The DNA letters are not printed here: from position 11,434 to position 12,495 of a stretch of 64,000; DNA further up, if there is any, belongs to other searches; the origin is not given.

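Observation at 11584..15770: DUF3883 nuclease-like gene paired with a DUF4011/Upf1-like helicase carrying a Vsr/DUF559-type endonuclease tail; the helicase is split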

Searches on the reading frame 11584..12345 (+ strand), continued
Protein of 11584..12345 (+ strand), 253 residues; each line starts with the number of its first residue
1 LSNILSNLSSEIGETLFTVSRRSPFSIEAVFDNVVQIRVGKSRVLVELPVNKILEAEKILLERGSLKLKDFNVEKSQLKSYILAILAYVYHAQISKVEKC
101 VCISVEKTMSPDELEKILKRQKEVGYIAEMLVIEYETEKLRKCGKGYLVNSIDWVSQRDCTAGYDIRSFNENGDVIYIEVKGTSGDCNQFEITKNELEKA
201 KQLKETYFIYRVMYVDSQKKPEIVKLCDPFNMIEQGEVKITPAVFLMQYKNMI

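Call 67: search_protein_families(library=pfam, proteins=[P0138, P0139, P0140, P0141, P0145, P0142, P0144, P0160, P0213, P0261], max_evalue=0.001)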
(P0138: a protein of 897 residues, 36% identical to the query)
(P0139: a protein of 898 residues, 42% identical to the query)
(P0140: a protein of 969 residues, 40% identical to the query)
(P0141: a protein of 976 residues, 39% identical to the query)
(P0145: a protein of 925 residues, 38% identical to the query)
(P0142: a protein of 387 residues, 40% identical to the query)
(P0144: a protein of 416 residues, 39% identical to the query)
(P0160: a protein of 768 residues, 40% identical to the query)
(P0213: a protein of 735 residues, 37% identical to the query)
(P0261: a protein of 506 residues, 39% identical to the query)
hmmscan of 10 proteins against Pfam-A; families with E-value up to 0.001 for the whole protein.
P0138 (897 aa): 3 families
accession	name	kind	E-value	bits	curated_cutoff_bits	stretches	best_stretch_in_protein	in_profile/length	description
PF13020.12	NOV_C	-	3e-18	66.1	22.1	1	768-861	2-89/91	Protein NO VEIN, C-terminal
PF00035.32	dsrm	-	5.9e-16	59.2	23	1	145-203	1-60/66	Double-stranded RNA binding motif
PF14622.11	Ribonucleas_3_3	-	6.3e-07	30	35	0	262-375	6-113/128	Ribonuclease-III-like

P0139 (898 aa): 3 families
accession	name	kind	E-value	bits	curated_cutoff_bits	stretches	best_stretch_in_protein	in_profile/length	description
PF13020.12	NOV_C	-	1.6e-21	76.6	22.1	1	778-871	1-88/91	Protein NO VEIN, C-terminal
PF00035.32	dsrm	-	5.2e-20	72.2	23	2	149-208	1-61/66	Double-stranded RNA binding motif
PF14622.11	Ribonucleas_3_3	-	3.7e-06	27.6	35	1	18-137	3-122/128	Ribonuclease-III-like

P0140 (969 aa): 3 families
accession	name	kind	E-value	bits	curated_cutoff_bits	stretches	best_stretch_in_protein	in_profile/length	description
PF13020.12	NOV_C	-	5e-17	62.2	22.1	1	786-877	1-86/91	Protein NO VEIN, C-terminal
PF00035.32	dsrm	-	4.4e-15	56.4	23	1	148-209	1-63/66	Double-stranded RNA binding motif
PF14622.11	Ribonucleas_3_3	-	3.3e-08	34.2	35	1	266-377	9-115/128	Ribonuclease-III-like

P0141 (976 aa): 4 families
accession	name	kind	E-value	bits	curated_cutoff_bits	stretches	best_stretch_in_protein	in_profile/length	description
PF00035.32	dsrm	-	1.3e-16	61.4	23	1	145-204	1-61/66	Double-stranded RNA binding motif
PF13020.12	NOV_C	-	1.8e-16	60.4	22.1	1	800-893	1-88/91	Protein NO VEIN, C-terminal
PF14622.11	Ribonucleas_3_3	-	2.4e-06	28.2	35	1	261-369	7-110/128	Ribonuclease-III-like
PF00636.31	Ribonuclease_3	-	0.00038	21.6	27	0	283-369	3-100/102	Ribonuclease III domain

P0145 (925 aa): 3 families
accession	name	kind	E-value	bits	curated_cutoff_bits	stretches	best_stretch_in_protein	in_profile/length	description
PF13020.12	NOV_C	-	1.6e-22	79.8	22.1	1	784-879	1-89/91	Protein NO VEIN, C-terminal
PF00035.32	dsrm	-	7.4e-11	42.9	23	1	149-211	1-64/66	Double-stranded RNA binding motif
PF14622.11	Ribonucleas_3_3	-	2.5e-08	34.6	35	1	264-384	5-122/128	Ribonuclease-III-like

P0142 (387 aa): 2 families
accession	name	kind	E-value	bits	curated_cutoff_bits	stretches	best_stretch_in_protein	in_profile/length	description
PF13020.12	NOV_C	-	2.4e-19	69.6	22.1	1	267-360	1-88/91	Protein NO VEIN, C-terminal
PF20296.3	MTaX1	-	7.7e-05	23.7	25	1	57-170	3-111/111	Methylase-associated X1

P0144 (416 aa): 1 family
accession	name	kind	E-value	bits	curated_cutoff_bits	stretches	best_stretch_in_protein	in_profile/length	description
PF13020.12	NOV_C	-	1.6e-18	67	22.1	1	296-386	1-85/91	Protein NO VEIN, C-terminal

P0160 (768 aa): 3 families
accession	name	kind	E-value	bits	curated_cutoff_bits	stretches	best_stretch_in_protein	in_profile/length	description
PF13020.12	NOV_C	-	1.5e-18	67.1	22.1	1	648-738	1-84/91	Protein NO VEIN, C-terminal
PF14622.11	Ribonucleas_3_3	-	1.4e-05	25.7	35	1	4-112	7-111/128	Ribonuclease-III-like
PF00636.31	Ribonuclease_3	-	8e-05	23.8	27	0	25-111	2-100/102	Ribonuclease III domain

P0213 (735 aa): 2 families
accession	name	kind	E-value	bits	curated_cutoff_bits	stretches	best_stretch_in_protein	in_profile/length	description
PF00035.32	dsrm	-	6.8e-20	71.9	23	1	82-143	2-64/66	Double-stranded RNA binding motif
PF13020.12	NOV_C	-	5.1e-18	65.4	22.1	1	618-710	6-91/91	Protein NO VEIN, C-terminal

P0261 (506 aa): 1 family
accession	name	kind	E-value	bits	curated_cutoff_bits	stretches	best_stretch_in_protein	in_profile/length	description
PF13020.12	NOV_C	-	1.6e-17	63.7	22.1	1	384-472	2-82/91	Protein NO VEIN, C-terminal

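Call 74: find_encoding_contigs(protein=P0143, flank=6000, max_places=5)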
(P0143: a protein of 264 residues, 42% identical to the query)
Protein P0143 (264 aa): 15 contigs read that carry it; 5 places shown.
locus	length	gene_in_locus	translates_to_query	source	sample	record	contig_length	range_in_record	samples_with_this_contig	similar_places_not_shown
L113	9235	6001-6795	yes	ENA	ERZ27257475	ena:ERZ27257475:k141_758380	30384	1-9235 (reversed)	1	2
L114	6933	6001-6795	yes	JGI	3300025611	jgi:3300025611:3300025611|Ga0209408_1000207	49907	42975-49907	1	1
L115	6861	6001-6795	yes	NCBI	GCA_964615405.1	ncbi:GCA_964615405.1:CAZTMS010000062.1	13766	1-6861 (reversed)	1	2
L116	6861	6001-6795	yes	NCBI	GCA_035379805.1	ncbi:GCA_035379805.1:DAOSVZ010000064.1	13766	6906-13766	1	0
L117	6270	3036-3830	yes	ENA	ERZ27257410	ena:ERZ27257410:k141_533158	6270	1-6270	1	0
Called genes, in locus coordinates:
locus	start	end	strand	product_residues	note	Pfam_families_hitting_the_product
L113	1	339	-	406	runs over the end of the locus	PF20511:PMI_typeI_cat, PF20512:PMI_typeI_hel (faint), PF21621:MPI_cupin_dom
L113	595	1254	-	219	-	PF19489:SLT_4, PF01464:SLT (weak)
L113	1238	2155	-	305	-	PF01073:3Beta_HSD (weak), PF01370:Epimerase, PF04321:RmlD_sub_bind, PF16363:GDP_Man_Dehyd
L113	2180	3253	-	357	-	PF01073:3Beta_HSD, PF01370:Epimerase, PF02719:Polysacc_synt_2, PF04321:RmlD_sub_bind (weak), PF07993:NAD_binding_4 (faint), PF16363:GDP_Man_Dehyd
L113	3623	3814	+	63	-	PF09957:VapB_antitoxin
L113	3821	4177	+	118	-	PF01850:PIN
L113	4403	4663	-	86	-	PF14076:DUF4258 (weak)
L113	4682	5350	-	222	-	-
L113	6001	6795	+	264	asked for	PF13020:NOV_C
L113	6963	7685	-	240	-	PF01695:IstB_IS21, PF20720:nSTAND3 (weak)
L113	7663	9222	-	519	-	PF08281:Sigma70_r4_2 (faint), PF22483:Mu-transpos_C_2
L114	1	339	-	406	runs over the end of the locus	PF20511:PMI_typeI_cat, PF20512:PMI_typeI_hel (faint), PF21621:MPI_cupin_dom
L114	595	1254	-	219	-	PF19489:SLT_4, PF01464:SLT (weak)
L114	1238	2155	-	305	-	PF01073:3Beta_HSD (weak), PF01370:Epimerase, PF04321:RmlD_sub_bind, PF16363:GDP_Man_Dehyd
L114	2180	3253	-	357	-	PF01073:3Beta_HSD, PF01370:Epimerase, PF02719:Polysacc_synt_2, PF04321:RmlD_sub_bind (weak), PF07993:NAD_binding_4 (faint), PF16363:GDP_Man_Dehyd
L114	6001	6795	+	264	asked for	PF13020:NOV_C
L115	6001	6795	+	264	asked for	PF13020:NOV_C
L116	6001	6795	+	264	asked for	PF13020:NOV_C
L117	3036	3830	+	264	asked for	PF13020:NOV_C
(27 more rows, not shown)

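Call 75: find_encoding_contigs(protein=P0158, flank=6000, max_places=5)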
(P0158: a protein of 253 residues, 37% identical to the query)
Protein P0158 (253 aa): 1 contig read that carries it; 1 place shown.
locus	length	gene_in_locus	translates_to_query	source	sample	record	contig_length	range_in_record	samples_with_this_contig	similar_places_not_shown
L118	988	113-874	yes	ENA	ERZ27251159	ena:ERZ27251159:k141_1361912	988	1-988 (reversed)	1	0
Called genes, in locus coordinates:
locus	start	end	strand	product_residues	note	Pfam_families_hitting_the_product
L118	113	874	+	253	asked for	PF13020:NOV_C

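Call 84: search_protein_families(library=padloc, proteins=[P0133, L023:7476-7799:+], max_evalue=0.0001)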
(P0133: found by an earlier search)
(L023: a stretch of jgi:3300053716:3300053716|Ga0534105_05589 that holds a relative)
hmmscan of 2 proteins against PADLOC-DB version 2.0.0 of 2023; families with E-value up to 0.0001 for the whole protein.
P0133 (1488 aa): 8 families
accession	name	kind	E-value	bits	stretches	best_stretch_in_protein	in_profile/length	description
PDLC05009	PDC-S37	-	1.6e-70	236.3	2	981-1463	871-1363/1550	-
PDLC02194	Hhe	-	4.7e-39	131.5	2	1027-1436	1361-1782/1911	-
PDLC03924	MkoC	-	1.1e-34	117.8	1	854-1336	484-976/1136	-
PDLC03920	MkoA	-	2.2e-27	93.8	2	950-1302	706-1074/1112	-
PDLC03921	MkoA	-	1.8e-20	70.3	2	1043-1301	1293-1564/1607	-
PDLC04140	mad8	-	1.2e-07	29.5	1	359-476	20-131/314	mads_8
PDLC03802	RTasHel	-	4e-07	27.3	1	352-426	6-85/675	DRT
PDLC04173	GajB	-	0.0001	19.4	0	364-415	7-57/471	-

L023:7476-7799:+ (107 aa): 0 families

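Call 86: find_related_loci(query=A2, collection=viral_contigs, flank=4000)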
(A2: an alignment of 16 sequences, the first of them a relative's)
Query A2 (1488 aa) in viral_contigs; peptide patterns used: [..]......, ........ (x = any residue, [..] = any of these).
48 stretches matched a pattern; 4 encode a relative of the query (tblastn E <= 1e-3); 4 distinct loci.
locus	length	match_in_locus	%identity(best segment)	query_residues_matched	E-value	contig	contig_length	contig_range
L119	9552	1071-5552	34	3-1480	0e+0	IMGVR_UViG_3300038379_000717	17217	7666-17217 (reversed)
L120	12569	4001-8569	32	7-1479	0e+0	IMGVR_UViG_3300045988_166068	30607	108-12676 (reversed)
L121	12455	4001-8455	46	7-1442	5e-156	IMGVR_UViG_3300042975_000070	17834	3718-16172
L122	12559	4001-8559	35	7-1486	0e+0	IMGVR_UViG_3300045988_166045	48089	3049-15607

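Call 87: find_related_loci(query=A1, collection=viral_contigs, flank=5000)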
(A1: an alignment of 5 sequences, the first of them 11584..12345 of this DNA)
Query A1 (253 aa) in viral_contigs; peptide patterns used: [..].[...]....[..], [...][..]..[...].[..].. (x = any residue, [..] = any of these).
21 stretches matched a pattern; 3 encode a relative of the query (tblastn E <= 1e-3); 3 distinct loci.
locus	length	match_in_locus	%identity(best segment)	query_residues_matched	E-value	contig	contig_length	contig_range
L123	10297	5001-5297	43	119-216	2e-19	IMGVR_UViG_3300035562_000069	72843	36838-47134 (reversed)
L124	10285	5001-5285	43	119-212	2e-17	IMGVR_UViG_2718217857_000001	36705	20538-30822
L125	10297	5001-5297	39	119-216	1e-16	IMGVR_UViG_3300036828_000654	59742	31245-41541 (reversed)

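Call 88: find_related_loci(query=A1, collection=genome_contigs, flank=6000)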
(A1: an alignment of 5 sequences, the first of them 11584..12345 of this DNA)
Query A1 (253 aa) in genome_contigs; peptide patterns used: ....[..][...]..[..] (x = any residue, [..] = any of these).
482 stretches matched a pattern; 337 encode a relative of the query (tblastn E <= 1e-3); the best 80 are kept; 80 distinct loci.
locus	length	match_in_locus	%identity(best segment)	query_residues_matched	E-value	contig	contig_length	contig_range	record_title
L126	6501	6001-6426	42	106-248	1e-26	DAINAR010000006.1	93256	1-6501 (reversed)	MAG TPA_asm: Deltaproteobacteria bacterium isolate CTOTU18404 NODE_122_length_93256_cov_27.491357, whole genome shotgun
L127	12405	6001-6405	39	113-248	3e-21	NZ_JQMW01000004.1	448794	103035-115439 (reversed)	Clostridium sp. KNHs214 CC89DRAFT_scf7180000000038_quiver.13_C, whole genome shotgun sequence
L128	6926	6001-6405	38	113-245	9e-21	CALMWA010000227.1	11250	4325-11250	MAG TPA_asm: uncultured actinobacterium isolate SRR6670123_bin.74_CONCOCT_v1.1_MAG genome assembly, contig: ERZ534009.31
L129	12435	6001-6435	37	62-212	3e-20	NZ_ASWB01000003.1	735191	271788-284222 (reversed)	Enterococcus moraviensis ATCC BAA-383 acOtp-supercont2.3, whole genome shotgun sequence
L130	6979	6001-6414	39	107-245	4e-20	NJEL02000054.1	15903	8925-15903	MAG: Methanosarcinales archaeon ex4572_44 ex4572_44_scaffold_12472, whole genome shotgun sequence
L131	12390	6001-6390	36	105-236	1e-19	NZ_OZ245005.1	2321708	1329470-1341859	MAG: Candidatus Leptofilum sp. isolate 7b64b919-6ea5-499b-8485-25358eaaa058 chromosome 1, complete sequence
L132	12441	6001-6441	35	86-238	3e-19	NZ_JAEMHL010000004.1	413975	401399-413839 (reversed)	Geomonas anaerohicana strain Red421 NODE_4_length_413975_cov_174.412056, whole genome shotgun sequence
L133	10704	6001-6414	39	93-236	5e-19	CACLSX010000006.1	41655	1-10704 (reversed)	uncultured Pelagibacteraceae bacterium isolate AG-917-K10 genome assembly, contig: AG-917-K10_NODE_6, whole genome shotg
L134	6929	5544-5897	42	113-230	1e-18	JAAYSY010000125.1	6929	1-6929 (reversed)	MAG: Bacteroidales bacterium isolate AS23ysBPME_55 84785_AS23, whole genome shotgun sequence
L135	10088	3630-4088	32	96-248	2e-17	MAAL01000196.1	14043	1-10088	Gammaproteobacteria bacterium 42_54_T18 BD02T18_scaffold_1739, whole genome shotgun sequence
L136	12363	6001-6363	34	120-245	2e-17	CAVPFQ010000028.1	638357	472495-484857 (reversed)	MAG: uncultured Alphaproteobacteria bacterium isolate MFD10064.bin.1.59 genome assembly, contig: contig_9611, whole geno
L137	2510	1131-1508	37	120-245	2e-17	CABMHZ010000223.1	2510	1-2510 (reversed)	uncultured archaeon isolate LFW-280_2_2 genome assembly, contig: LFW28022_30, whole genome shotgun sequence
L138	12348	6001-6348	41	107-218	7e-17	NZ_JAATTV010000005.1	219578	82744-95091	Psychrobacter sp. BI730 NODE_5_length_219578_cov_310.381, whole genome shotgun sequence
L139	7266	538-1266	28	15-245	1e-16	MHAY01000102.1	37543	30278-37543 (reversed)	MAG: Ignavibacteria bacterium RIFOXYC2_FULL_35_21 rifoxyc2_full_scaffold_967, whole genome shotgun sequence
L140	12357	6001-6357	34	120-242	1e-16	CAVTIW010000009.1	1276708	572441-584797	MAG: uncultured Alphaproteobacteria bacterium isolate MFD06092.bin.2.181 genome assembly, contig: contig_54201, whole ge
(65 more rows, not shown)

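Call 98: search_protein_families(library=phrogs, proteins=[window:11584-12345:+, P0133], max_evalue=0.001)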
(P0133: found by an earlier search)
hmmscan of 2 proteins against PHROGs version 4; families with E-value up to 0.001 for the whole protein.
window:11584-12345:+ (253 aa): 0 families

P0133 (1488 aa): 6 families
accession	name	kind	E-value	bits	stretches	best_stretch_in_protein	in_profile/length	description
phrog_25411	-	unknown function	3.5e-33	116.1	2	1027-1301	334-596/627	-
phrog_1967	-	DNA, RNA and nucleotide metabolism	6.5e-14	52.4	1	348-444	149-256/776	DNA helicase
phrog_325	-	DNA, RNA and nucleotide metabolism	1.4e-11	44.5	1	354-413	473-538/986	Dda-like helicase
phrog_4412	-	DNA, RNA and nucleotide metabolism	1.6e-10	41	1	337-412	316-391/743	exonuclease V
phrog_9529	-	unknown function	1.6e-05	25.7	1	1335-1421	93-181/247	-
phrog_50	-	DNA, RNA and nucleotide metabolism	0.0005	20.2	0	365-401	369-404/570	DnaC-like helicase loader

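Call 103: predict_structure(protein=window:11584-12345:+)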
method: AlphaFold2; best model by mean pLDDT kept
length: 253 residues; sequences in the alignment: 1
mean_pLDDT: 33.5   pTM: 0.27
mean pLDDT of the five models: 33.5, 33.3, 32.8, 32.6, 29.5
residues with pLDDT >= 90: 0; 70-90: 0; 50-70: 0; < 50: 253
segments of 3 or more residues with pLDDT < 50: 1-253
pLDDT, mean of each block of 10 residues (from residue 1): 25 24 37 43 39 38 31 33 38 28 32 45 36 35 30 25 34 42 38 46 37 29 30 23 22 23
secondary structure, 60 per line:
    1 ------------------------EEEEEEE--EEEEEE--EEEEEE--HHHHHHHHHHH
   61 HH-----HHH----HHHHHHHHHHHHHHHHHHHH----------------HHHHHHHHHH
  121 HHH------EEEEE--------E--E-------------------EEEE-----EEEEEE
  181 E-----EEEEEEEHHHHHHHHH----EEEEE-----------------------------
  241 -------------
elements in order: E25-31 E34-39 E42-47 H50-62 H75-94 H111-123 E130-134 E166-169 E175-181 E187-193 H194-202 E207-211
